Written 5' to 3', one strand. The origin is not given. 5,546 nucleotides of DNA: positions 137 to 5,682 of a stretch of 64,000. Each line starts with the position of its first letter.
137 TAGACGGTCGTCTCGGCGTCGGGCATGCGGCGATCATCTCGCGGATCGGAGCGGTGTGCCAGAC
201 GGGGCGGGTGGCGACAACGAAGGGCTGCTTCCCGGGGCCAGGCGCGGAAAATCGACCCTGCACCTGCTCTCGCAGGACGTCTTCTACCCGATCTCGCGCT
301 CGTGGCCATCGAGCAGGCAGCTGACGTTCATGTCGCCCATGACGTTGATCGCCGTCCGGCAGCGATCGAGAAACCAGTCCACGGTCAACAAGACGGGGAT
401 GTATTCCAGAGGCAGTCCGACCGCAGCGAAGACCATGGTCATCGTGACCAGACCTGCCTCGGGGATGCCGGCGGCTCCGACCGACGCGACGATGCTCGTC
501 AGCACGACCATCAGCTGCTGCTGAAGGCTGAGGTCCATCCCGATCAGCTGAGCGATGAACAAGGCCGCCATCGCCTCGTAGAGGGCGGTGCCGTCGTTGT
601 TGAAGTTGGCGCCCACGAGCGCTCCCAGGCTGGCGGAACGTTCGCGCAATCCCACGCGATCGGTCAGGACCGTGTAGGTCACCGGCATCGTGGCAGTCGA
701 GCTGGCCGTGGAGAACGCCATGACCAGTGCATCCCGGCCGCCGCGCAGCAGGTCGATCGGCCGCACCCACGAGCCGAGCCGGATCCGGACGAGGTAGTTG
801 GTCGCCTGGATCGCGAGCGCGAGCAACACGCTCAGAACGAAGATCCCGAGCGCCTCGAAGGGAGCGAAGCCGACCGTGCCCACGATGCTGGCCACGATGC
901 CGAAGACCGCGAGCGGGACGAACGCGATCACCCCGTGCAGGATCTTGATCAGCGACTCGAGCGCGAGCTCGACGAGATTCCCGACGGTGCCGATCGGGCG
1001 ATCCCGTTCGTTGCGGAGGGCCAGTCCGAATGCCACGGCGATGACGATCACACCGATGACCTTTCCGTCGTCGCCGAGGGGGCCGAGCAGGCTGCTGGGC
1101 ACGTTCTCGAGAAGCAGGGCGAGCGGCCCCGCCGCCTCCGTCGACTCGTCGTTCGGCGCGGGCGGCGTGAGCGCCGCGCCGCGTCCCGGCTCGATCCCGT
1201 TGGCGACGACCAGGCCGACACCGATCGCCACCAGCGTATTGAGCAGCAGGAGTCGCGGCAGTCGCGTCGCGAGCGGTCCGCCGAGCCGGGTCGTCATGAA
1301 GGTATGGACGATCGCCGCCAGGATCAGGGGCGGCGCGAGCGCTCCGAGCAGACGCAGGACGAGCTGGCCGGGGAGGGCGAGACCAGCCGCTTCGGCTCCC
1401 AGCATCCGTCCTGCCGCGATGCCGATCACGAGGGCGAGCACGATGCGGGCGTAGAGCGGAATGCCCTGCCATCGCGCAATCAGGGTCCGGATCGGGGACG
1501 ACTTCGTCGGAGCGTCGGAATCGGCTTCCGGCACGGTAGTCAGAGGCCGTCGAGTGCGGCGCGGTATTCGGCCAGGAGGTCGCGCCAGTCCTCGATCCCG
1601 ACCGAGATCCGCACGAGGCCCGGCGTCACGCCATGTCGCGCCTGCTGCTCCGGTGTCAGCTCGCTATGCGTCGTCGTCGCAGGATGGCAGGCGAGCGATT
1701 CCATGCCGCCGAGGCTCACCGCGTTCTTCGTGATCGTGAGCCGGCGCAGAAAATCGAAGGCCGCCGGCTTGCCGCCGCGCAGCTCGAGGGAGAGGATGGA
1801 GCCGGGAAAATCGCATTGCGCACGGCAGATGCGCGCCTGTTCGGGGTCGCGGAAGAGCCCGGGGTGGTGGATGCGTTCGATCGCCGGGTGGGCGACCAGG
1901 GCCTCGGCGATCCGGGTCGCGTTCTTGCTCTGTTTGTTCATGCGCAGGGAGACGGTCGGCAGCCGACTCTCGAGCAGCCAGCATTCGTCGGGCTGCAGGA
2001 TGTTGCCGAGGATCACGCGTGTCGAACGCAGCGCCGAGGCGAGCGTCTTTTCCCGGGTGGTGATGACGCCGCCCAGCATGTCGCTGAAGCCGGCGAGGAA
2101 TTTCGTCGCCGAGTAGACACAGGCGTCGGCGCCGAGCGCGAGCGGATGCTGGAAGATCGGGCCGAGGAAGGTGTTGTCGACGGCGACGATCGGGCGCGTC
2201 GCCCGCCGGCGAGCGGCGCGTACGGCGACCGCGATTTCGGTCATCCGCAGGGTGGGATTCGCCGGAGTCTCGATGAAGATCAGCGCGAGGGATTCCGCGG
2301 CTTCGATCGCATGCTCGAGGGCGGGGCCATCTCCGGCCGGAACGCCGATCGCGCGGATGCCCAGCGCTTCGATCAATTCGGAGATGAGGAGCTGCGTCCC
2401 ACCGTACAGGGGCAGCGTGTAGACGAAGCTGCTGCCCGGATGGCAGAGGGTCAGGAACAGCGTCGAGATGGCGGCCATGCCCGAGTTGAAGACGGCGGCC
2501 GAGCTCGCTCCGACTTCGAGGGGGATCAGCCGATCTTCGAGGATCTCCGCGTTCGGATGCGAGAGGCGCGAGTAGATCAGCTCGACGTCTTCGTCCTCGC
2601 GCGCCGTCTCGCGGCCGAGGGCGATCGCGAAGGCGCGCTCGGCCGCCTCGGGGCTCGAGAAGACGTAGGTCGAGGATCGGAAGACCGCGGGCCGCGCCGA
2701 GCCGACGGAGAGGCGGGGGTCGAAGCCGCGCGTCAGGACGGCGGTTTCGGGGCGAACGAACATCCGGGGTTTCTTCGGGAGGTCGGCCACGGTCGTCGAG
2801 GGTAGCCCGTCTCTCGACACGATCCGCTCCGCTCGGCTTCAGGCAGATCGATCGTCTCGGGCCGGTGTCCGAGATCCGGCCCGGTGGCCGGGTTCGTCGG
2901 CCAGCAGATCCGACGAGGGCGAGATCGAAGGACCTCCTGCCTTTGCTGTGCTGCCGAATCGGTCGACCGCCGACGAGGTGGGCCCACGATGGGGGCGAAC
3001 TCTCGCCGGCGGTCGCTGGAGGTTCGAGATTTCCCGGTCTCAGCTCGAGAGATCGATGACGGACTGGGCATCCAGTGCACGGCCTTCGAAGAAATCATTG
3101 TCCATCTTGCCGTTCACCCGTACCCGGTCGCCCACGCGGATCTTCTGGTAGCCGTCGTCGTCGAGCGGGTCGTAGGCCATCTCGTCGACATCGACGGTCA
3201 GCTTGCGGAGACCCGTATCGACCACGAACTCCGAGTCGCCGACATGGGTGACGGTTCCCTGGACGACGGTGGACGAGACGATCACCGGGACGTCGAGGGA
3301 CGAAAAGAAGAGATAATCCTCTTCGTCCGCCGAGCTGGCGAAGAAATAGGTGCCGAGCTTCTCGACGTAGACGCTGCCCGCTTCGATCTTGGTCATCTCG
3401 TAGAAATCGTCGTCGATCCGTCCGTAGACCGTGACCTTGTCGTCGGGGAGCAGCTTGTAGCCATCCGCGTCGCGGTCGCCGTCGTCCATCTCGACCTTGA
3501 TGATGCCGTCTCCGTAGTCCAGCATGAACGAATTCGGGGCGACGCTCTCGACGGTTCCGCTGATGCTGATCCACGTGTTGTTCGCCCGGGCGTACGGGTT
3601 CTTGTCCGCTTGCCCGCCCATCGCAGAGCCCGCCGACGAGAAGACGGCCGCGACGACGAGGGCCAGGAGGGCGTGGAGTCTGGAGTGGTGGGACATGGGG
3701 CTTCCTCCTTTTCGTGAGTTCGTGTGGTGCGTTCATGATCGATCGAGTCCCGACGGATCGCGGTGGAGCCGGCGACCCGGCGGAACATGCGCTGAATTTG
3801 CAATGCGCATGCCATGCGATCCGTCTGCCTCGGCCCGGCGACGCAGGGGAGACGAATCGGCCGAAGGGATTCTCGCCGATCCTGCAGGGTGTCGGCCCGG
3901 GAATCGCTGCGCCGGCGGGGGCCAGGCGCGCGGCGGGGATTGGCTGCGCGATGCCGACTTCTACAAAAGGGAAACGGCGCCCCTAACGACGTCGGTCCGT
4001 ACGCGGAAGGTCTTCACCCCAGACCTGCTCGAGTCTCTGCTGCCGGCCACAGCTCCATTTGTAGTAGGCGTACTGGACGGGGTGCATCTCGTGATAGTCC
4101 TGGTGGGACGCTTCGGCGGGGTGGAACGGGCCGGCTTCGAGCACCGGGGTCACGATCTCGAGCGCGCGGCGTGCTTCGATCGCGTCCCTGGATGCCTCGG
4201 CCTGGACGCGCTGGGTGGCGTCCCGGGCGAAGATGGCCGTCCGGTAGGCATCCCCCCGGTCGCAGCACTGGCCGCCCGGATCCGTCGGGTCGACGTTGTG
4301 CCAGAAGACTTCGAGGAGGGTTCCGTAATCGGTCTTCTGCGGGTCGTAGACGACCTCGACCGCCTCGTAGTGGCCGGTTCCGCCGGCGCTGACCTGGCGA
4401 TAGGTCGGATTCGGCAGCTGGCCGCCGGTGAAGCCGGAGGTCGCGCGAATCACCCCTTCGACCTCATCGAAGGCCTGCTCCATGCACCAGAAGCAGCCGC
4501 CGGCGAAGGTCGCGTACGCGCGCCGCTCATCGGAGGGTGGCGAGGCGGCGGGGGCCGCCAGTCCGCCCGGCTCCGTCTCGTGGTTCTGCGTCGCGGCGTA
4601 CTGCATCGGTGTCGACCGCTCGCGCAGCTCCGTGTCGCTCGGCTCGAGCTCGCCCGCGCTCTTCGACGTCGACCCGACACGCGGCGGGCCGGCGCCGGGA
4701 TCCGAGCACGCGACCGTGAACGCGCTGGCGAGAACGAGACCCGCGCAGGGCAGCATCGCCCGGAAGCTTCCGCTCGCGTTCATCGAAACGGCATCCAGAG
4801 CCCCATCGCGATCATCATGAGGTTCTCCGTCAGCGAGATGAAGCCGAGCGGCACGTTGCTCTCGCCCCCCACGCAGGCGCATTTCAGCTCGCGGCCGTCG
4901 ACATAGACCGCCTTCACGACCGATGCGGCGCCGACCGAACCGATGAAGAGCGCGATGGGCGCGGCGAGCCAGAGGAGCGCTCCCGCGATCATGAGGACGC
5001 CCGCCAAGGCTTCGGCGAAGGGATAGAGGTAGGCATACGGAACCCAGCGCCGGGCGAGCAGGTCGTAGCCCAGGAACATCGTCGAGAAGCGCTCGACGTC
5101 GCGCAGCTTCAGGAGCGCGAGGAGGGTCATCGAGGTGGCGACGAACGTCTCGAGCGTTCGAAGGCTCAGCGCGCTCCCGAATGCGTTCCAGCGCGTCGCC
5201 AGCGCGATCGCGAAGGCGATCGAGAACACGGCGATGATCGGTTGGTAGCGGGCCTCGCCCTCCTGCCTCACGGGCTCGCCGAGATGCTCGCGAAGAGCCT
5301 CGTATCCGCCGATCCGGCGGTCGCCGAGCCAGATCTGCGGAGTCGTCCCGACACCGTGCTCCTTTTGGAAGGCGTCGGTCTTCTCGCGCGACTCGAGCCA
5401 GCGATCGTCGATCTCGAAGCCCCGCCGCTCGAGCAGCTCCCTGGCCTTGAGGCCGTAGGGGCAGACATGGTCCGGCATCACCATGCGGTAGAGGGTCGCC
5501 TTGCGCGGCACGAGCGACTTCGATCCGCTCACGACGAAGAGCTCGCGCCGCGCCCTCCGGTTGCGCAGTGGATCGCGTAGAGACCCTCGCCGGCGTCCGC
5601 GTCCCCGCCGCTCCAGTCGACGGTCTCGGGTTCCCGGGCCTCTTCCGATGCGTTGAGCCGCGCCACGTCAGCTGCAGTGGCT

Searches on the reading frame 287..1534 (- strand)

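Call 63: search_protein_families(library=pfam, proteins=[window:287-1534:-], max_evalue=0.001)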
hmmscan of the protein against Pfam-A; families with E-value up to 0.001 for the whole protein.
window:287-1534:- (416 aa): 1 family
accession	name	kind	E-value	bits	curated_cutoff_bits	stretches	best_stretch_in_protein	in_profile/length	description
PF00375.23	SDF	-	4.6e-88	296.3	27.9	1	27-409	1-385/387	Sodium:dicarboxylate symporter family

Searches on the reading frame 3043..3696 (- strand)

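Call 63: search_protein_families(library=pfam, proteins=[window:3043-3696:-], max_evalue=0.001)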
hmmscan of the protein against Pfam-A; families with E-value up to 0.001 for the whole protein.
window:3043-3696:- (218 aa): 3 families
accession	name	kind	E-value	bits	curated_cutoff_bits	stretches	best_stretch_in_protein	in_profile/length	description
PF04076.19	BOF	-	9.1e-08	32.6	25.8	1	37-100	31-93/103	Bacterial OB fold (BOF) protein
PF18914.6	DUF5666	-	2.8e-07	31.1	27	1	146-201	1-51/60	Domain of unknown function (DUF5666)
PF01336.31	tRNA_anti-codon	-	0.00025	21.3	27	0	45-100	3-63/75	OB-fold nucleic acid binding domain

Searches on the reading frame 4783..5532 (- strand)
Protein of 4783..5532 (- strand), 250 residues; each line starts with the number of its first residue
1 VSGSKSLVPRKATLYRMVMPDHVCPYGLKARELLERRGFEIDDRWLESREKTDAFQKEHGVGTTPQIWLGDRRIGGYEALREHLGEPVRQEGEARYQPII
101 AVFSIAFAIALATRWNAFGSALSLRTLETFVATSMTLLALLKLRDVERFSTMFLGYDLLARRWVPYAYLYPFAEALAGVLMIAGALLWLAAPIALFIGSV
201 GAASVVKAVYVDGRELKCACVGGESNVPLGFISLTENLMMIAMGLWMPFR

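Call 63: search_protein_families(library=pfam, proteins=[window:4783-5532:-], max_evalue=0.001)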
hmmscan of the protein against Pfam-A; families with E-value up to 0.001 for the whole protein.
window:4783-5532:- (250 aa): 2 families
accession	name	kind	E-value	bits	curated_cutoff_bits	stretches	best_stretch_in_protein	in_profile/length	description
PF07291.16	MauE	-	3.8e-11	43.8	27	1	126-248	7-126/128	Methylamine utilisation protein MauE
PF00462.30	Glutaredoxin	-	6.5e-06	26.7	22.9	1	22-74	7-60/60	Glutaredoxin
